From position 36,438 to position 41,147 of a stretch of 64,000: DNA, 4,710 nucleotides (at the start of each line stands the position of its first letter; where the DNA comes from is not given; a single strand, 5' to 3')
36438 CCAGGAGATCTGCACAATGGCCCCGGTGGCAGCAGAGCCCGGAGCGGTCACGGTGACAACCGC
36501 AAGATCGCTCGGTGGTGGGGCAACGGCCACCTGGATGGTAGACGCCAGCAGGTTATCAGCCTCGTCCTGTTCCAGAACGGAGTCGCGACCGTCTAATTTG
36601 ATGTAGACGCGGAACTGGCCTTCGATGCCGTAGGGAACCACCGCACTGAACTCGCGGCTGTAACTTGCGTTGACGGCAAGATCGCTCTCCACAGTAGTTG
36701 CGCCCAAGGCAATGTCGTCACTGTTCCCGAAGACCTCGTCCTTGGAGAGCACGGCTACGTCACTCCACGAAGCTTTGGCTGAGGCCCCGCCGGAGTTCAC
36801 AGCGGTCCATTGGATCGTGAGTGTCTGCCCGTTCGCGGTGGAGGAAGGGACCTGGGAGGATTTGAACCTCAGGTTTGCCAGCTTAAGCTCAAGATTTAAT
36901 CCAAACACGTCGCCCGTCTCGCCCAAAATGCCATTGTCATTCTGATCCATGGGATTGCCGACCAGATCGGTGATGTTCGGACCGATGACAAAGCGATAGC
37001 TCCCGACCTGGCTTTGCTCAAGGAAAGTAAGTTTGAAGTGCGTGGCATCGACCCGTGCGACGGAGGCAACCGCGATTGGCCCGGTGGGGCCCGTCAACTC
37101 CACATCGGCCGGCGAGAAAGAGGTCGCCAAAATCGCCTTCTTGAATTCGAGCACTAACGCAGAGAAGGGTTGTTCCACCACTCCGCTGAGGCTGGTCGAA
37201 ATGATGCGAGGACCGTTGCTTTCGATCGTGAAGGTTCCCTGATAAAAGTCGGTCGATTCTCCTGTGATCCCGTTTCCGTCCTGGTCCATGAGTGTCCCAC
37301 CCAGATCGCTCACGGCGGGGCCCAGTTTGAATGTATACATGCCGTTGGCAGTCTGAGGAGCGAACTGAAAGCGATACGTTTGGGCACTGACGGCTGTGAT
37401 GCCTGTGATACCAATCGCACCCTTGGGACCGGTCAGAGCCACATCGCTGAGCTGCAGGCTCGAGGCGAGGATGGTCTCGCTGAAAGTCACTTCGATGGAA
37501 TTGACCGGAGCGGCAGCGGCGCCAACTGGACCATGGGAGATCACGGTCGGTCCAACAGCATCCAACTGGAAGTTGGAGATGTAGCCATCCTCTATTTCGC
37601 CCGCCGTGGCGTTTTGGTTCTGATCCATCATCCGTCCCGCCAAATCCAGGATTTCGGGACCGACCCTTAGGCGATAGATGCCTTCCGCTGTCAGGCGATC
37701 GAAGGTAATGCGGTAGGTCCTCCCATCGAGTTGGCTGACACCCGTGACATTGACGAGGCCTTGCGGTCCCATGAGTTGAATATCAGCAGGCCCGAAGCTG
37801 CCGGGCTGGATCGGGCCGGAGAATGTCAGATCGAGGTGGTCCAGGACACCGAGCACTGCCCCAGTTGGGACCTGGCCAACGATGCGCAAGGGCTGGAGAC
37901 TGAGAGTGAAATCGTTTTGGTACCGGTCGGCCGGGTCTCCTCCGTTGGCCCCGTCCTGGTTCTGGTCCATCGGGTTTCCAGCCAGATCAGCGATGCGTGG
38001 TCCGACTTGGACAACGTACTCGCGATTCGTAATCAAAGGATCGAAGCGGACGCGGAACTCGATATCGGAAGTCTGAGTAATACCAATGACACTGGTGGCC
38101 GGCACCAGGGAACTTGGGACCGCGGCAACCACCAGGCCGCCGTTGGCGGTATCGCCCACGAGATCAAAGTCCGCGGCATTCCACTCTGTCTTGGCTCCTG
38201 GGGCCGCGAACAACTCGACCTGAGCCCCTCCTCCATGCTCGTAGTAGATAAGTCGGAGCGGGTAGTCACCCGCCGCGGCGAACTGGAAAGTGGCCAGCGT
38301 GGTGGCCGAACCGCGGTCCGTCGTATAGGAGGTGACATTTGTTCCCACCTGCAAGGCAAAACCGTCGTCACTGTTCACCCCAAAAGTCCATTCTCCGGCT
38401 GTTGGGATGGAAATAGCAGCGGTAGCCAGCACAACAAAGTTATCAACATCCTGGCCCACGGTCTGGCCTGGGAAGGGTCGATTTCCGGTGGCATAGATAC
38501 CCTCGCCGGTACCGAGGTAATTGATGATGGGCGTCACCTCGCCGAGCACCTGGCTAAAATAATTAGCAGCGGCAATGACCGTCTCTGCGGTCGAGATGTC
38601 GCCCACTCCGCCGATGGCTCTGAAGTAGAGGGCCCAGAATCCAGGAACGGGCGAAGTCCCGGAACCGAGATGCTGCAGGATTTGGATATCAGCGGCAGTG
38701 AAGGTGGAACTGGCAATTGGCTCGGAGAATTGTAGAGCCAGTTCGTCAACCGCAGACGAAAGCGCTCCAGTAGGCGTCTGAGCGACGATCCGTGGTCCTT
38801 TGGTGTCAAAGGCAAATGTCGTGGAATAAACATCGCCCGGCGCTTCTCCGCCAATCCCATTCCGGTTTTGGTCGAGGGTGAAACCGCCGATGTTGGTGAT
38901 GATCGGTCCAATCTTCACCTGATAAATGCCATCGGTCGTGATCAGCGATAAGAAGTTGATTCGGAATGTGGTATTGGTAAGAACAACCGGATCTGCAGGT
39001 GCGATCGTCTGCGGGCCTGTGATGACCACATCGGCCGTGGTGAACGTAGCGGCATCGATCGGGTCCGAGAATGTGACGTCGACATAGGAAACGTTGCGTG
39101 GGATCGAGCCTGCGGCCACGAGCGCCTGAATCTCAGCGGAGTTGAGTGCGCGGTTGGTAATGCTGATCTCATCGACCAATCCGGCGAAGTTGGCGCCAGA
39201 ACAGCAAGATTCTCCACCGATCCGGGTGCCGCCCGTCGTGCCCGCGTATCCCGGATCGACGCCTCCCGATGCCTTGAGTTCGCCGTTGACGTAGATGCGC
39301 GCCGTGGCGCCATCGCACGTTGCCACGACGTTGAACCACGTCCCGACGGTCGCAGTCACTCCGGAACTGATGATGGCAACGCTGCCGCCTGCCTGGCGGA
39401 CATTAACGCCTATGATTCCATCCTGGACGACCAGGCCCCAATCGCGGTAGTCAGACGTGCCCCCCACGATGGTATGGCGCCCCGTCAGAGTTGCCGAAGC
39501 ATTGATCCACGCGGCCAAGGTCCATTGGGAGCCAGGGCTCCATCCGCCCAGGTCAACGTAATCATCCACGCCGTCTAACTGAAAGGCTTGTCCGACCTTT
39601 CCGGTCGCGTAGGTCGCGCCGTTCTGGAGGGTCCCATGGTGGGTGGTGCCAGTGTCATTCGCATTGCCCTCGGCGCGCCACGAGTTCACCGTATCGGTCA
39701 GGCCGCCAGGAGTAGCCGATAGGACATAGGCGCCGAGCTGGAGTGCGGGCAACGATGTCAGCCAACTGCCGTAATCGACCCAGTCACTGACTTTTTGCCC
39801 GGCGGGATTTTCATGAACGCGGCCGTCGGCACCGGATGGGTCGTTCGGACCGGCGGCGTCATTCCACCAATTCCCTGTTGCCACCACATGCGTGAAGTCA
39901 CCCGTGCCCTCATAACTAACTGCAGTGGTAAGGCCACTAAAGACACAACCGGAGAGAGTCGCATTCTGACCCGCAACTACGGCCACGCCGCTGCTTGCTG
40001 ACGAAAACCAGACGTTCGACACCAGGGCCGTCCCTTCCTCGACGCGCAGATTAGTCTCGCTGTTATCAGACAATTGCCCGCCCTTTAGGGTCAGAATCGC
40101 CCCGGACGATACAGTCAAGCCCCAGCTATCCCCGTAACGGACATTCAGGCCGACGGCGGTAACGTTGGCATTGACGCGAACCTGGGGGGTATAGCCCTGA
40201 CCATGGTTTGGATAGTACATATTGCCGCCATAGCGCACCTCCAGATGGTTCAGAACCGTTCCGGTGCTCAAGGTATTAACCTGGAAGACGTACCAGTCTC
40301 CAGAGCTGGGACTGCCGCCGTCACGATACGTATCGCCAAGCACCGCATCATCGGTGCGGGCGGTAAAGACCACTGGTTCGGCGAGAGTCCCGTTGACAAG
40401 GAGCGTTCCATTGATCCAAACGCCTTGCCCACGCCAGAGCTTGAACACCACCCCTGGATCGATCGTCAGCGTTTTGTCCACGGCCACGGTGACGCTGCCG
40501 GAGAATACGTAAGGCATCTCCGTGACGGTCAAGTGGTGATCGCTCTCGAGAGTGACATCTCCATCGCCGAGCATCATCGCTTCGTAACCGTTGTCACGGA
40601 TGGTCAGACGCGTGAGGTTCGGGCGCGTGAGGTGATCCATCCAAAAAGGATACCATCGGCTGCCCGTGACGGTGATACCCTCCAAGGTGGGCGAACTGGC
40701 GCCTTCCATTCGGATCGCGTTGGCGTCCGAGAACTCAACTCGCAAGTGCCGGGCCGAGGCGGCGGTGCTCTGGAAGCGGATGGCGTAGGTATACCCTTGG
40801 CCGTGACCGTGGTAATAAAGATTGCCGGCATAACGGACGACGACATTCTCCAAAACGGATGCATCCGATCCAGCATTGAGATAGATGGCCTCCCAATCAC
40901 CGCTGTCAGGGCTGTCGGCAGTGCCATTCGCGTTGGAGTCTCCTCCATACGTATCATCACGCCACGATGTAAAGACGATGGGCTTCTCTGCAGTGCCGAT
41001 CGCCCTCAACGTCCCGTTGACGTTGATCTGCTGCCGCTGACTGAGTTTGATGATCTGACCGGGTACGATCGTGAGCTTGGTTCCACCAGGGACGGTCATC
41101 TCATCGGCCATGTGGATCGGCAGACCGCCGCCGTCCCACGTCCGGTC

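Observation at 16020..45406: A ~29.4-kb single gene (~9,795 codons after frame repair) with an unusually heterogeneous adhesin-like architecture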

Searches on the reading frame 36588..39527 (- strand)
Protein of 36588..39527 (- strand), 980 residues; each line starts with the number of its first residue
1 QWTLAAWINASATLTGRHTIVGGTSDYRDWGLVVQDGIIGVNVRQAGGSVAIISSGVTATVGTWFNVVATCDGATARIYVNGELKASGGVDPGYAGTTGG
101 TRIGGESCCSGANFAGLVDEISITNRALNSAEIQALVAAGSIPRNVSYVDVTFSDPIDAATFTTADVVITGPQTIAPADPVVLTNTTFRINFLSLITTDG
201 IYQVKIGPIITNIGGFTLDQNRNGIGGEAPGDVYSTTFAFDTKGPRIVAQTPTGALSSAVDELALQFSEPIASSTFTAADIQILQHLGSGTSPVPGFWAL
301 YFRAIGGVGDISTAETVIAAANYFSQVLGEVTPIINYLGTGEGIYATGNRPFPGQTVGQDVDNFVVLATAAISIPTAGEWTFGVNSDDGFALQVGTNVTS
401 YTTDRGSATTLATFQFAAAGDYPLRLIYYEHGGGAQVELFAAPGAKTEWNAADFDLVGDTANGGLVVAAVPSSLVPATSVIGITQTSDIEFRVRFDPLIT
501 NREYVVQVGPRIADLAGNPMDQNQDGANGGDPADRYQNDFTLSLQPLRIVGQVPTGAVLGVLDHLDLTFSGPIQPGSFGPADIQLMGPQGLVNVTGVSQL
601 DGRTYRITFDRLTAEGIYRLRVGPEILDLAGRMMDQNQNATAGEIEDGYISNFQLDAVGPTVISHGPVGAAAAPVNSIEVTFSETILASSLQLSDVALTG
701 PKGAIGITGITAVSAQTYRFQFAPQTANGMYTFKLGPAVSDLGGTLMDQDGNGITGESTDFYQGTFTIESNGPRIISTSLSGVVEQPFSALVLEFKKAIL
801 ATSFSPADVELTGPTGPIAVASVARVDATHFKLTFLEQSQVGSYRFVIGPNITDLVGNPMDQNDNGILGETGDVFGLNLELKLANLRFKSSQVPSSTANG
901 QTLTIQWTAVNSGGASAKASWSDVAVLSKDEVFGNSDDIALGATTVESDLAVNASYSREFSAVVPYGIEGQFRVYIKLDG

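Call 7: search_protein_families(library=pfam, max_evalue=0.01, proteins=[window:36588-39527:-])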
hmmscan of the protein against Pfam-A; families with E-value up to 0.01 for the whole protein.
window:36588-39527:- (980 aa): 6 families
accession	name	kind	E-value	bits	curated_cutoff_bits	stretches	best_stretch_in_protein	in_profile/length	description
PF13205.12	Big_5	-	4.9e-28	98.4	23.6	2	656-745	1-93/105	Bacterial Ig-like domain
PF13385.13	Laminin_G_3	-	1.5e-20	74.3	27.6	1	2-134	19-151/151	Concanavalin A-like lectin/glucanases superfamily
PF07691.17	PA14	-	1.3e-08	35.2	24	1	361-450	43-134/147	PA14 domain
PF04234.18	CopC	-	1.8e-08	35.7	23.3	0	672-733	16-72/92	CopC domain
PF24534.1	HMA_PCA1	-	0.0066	16.5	24.5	0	594-610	28-44/68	PCA1 HMA heavy metal-associated domain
PF10528.15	GLEYA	-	0.0094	16.7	26.2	0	372-438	9-86/91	GLEYA domain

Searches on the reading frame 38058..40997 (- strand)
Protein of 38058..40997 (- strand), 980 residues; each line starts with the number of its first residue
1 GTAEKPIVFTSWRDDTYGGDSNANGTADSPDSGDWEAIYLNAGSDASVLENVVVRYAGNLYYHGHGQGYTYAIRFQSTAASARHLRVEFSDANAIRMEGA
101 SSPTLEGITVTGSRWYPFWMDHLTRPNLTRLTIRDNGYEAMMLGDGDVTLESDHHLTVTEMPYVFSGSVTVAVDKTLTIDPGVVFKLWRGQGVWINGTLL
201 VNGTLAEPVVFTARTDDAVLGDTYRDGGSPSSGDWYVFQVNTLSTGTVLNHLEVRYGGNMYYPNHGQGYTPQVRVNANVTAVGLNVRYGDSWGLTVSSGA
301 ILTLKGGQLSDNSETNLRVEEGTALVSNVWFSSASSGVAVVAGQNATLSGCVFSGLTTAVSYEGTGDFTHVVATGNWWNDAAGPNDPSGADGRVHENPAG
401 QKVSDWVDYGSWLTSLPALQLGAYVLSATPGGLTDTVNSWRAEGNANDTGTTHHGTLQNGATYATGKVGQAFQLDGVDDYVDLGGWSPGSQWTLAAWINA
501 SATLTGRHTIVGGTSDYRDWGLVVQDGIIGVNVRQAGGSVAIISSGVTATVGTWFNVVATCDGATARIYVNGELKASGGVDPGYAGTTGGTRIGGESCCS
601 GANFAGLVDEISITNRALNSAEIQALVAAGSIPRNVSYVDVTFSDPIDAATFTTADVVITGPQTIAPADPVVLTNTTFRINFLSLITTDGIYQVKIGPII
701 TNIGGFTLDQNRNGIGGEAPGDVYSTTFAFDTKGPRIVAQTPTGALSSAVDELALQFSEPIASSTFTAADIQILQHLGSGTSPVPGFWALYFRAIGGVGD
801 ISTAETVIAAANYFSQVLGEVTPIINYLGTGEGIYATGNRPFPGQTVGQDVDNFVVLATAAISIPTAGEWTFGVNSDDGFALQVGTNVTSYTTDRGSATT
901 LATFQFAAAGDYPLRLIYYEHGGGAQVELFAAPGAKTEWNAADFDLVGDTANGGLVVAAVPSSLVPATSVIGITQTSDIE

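Call 14: search_protein_families(library=pfam, max_evalue=0.05, proteins=[window:38058-40997:-])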
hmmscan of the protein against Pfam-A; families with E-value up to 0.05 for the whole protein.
window:38058-40997:- (980 aa): 5 families
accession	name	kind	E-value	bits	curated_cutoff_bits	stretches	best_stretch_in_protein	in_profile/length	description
PF13385.13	Laminin_G_3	-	2.3e-21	77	27.6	1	475-624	1-151/151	Concanavalin A-like lectin/glucanases superfamily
PF07691.17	PA14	-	2.5e-09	37.5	24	1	851-940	43-134/147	PA14 domain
PF13229.12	Beta_helix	-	1.2e-06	28.6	25.9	0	76-153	6-85/158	Right handed beta helix region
PF13205.12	Big_5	-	4.1e-06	27.9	23.6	0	638-705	24-92/105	Bacterial Ig-like domain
PF10528.15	GLEYA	-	0.0029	18.3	26.2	1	862-928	9-86/91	GLEYA domain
